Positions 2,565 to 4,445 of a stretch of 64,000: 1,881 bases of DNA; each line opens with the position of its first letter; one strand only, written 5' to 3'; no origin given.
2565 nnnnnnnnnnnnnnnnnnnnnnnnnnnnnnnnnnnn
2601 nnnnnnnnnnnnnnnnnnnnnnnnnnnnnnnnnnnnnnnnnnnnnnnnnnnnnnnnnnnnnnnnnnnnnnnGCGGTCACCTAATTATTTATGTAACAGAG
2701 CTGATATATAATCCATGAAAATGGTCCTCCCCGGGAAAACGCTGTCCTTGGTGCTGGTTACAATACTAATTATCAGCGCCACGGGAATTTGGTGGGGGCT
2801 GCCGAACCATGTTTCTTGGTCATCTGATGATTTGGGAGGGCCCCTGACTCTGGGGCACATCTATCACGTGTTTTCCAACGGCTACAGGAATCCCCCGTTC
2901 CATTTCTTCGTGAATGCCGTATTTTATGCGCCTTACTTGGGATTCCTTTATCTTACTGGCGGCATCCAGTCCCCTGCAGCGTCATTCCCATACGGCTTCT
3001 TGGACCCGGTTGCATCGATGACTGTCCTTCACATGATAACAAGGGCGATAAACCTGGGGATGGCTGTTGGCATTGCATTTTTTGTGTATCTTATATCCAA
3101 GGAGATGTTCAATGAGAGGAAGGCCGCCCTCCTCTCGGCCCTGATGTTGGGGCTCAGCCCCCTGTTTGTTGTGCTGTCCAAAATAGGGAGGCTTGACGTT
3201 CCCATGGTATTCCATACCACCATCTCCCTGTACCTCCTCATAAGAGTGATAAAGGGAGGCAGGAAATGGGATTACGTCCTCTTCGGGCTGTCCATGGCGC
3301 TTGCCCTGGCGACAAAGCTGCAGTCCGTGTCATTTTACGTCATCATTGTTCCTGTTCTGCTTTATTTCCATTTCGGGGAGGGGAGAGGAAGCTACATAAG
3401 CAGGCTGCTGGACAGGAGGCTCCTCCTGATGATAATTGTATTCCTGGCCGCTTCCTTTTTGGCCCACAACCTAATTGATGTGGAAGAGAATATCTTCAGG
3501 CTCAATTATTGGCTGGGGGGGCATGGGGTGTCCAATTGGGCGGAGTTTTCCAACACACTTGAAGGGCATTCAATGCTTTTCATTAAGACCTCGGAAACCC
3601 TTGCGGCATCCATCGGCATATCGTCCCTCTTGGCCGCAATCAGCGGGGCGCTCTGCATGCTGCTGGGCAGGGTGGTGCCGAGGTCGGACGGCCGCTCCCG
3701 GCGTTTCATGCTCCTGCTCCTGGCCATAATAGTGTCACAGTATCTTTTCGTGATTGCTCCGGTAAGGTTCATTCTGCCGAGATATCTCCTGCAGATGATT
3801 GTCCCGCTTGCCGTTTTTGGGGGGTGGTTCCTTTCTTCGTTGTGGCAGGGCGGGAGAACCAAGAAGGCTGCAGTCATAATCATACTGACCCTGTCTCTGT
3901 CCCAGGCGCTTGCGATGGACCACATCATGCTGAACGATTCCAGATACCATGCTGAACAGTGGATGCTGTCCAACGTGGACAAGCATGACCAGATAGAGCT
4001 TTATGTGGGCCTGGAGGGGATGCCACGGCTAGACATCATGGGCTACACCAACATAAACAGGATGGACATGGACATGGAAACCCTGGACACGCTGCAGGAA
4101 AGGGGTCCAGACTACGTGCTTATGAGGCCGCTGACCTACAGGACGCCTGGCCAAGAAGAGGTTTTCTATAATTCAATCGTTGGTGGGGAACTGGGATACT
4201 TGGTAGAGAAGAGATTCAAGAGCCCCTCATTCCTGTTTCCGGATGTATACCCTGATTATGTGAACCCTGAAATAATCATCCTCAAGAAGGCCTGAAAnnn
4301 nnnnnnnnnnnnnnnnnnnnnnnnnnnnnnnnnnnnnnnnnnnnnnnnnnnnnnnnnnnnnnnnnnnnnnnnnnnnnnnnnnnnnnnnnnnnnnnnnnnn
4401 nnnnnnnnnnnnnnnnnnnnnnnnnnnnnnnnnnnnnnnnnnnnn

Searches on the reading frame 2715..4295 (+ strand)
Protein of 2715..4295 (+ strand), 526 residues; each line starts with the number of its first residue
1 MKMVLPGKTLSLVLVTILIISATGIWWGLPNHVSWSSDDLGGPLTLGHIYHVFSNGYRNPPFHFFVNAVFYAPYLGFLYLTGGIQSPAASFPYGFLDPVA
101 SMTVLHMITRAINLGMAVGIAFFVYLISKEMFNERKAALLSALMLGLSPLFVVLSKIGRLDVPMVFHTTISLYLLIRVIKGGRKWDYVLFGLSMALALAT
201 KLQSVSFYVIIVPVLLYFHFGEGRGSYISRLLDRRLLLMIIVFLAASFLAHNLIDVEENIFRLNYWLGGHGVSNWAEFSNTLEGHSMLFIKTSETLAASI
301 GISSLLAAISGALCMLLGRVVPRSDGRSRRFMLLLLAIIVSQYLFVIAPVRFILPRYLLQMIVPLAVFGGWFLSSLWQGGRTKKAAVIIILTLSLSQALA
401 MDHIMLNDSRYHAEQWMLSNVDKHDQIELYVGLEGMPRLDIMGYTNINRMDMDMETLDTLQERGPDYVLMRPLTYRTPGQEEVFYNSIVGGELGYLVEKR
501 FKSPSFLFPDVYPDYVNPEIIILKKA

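Call 16: find_encoding_contigs(protein=window:2715-4295:+, flank=10000, max_places=1)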
Protein window:2715-4295:+ (526 aa): 10 contigs read that carry it; 1 place shown.
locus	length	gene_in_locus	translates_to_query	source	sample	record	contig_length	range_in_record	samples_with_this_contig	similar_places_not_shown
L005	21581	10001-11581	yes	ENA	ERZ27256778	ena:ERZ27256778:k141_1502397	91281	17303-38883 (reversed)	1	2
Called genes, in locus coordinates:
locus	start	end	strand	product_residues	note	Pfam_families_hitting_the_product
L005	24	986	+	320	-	-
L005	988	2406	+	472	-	PF02310:B12-binding, PF04055:Radical_SAM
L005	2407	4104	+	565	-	PF02543:Carbam_trans_N, PF22521:HypF_C_2 (weak), PF16861:Carbam_trans_C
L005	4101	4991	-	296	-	PF03706:LPG_synthase_TM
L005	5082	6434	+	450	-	PF02310:B12-binding, PF04055:Radical_SAM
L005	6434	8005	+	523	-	PF13231:PMT_2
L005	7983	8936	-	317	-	PF01073:3Beta_HSD, PF01370:Epimerase, PF02719:Polysacc_synt_2, PF04321:RmlD_sub_bind, PF07993:NAD_binding_4 (faint), PF16363:GDP_Man_Dehyd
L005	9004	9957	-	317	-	PF03706:LPG_synthase_TM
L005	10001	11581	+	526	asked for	PF02366:PMT, PF13231:PMT_2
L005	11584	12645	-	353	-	PF13477:Glyco_trans_4_2, PF20706:GT4-conflict (faint), PF13439:Glyco_transf_4, PF13579:Glyco_trans_4_4, PF00534:Glycos_transf_1, PF13692:Glyco_trans_1_4, PF13524:Glyco_trans_1_2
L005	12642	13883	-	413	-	PF00881:Nitroreductase, PF14512:TM1586_NiRdase (weak), PF00881:Nitroreductase, PF13489:Methyltransf_23 (weak), PF01209:Ubie_methyltran, PF08241:Methyltransf_11, PF13649:Methyltransf_25, PF13847:Methyltransf_31, +1 more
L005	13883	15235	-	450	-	-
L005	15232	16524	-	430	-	PF01943:Polysacc_synt, PF13440:Polysacc_synt_3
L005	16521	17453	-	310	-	PF00535:Glycos_transf_2, PF10111:Glyco_tranf_2_2, PF13641:Glyco_tranf_2_3, PF13632:Glyco_trans_2_3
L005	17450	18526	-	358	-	PF00534:Glycos_transf_1, PF13692:Glyco_trans_1_4, PF13524:Glyco_trans_1_2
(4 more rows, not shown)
